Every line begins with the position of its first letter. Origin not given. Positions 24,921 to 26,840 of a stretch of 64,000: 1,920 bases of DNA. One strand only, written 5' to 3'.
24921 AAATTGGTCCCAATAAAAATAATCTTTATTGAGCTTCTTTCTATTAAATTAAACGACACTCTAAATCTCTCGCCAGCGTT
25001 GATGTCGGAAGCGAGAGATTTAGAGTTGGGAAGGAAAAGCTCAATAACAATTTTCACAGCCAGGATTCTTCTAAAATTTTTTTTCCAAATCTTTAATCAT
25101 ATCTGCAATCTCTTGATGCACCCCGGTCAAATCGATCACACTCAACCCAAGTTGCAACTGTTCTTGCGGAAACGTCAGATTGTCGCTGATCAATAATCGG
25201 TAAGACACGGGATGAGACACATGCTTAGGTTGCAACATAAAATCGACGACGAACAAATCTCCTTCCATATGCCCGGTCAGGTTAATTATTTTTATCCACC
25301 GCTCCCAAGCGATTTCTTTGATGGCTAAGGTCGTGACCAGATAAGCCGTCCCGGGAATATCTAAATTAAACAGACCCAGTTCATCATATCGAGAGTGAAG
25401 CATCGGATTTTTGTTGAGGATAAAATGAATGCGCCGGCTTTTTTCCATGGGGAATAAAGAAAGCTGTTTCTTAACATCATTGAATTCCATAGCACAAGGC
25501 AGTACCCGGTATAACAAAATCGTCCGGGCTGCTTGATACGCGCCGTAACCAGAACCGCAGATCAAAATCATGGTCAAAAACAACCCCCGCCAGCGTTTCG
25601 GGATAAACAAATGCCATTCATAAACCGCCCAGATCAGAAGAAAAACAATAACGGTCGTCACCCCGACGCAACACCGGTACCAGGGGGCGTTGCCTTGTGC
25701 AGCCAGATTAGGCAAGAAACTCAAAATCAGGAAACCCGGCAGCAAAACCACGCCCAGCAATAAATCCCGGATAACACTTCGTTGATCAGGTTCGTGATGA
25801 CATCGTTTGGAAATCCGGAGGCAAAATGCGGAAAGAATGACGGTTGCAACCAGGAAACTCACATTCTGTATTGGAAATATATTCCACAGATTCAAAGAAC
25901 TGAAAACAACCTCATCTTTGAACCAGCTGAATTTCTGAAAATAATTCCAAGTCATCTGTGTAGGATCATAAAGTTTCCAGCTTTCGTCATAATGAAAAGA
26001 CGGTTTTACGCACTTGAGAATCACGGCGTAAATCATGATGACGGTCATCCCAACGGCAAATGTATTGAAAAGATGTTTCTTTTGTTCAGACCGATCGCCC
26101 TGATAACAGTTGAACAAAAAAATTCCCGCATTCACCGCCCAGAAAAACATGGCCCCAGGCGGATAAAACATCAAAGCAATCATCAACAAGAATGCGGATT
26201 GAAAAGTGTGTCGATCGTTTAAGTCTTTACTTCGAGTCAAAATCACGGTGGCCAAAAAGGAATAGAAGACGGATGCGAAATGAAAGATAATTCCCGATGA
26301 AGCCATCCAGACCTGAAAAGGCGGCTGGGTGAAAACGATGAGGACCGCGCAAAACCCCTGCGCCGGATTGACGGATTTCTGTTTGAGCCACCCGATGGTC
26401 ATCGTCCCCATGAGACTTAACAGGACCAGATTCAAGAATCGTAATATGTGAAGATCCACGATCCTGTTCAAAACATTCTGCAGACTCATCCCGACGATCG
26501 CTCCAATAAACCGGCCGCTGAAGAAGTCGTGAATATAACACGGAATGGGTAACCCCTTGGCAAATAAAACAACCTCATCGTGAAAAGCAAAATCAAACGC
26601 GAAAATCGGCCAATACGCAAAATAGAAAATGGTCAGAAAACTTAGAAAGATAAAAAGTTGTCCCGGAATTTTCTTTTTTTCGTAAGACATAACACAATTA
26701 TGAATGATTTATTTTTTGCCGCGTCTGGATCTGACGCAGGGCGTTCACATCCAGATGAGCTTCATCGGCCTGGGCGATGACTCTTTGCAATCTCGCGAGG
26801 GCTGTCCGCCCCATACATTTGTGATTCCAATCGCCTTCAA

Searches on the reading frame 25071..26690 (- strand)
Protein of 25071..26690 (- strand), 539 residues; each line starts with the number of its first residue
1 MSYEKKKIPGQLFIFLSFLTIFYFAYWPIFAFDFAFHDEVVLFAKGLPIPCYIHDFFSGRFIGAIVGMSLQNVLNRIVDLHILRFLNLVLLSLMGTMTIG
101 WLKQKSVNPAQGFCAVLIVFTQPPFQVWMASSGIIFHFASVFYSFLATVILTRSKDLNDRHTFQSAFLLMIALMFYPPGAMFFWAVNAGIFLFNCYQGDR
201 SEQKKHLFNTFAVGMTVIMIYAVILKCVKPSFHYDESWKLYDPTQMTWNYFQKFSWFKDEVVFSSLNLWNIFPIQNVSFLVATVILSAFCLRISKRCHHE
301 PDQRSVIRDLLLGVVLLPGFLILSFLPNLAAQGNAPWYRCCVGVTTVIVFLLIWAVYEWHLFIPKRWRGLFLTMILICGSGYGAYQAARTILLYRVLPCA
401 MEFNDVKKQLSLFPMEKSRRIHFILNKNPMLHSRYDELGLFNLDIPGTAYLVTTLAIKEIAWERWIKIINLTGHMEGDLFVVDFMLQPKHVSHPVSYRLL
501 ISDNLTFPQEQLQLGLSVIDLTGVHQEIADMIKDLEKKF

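Call 16: search_protein_families(library=pfam, proteins=[window:25071-26690:-])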
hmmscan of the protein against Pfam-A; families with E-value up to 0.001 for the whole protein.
window:25071-26690:- (539 aa): 0 families

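Call 64: find_encoding_contigs(protein=window:25071-26690:-, flank=3000, max_places=6)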
Protein window:25071-26690:- (539 aa): no gene with exactly this product is on record in the collection.
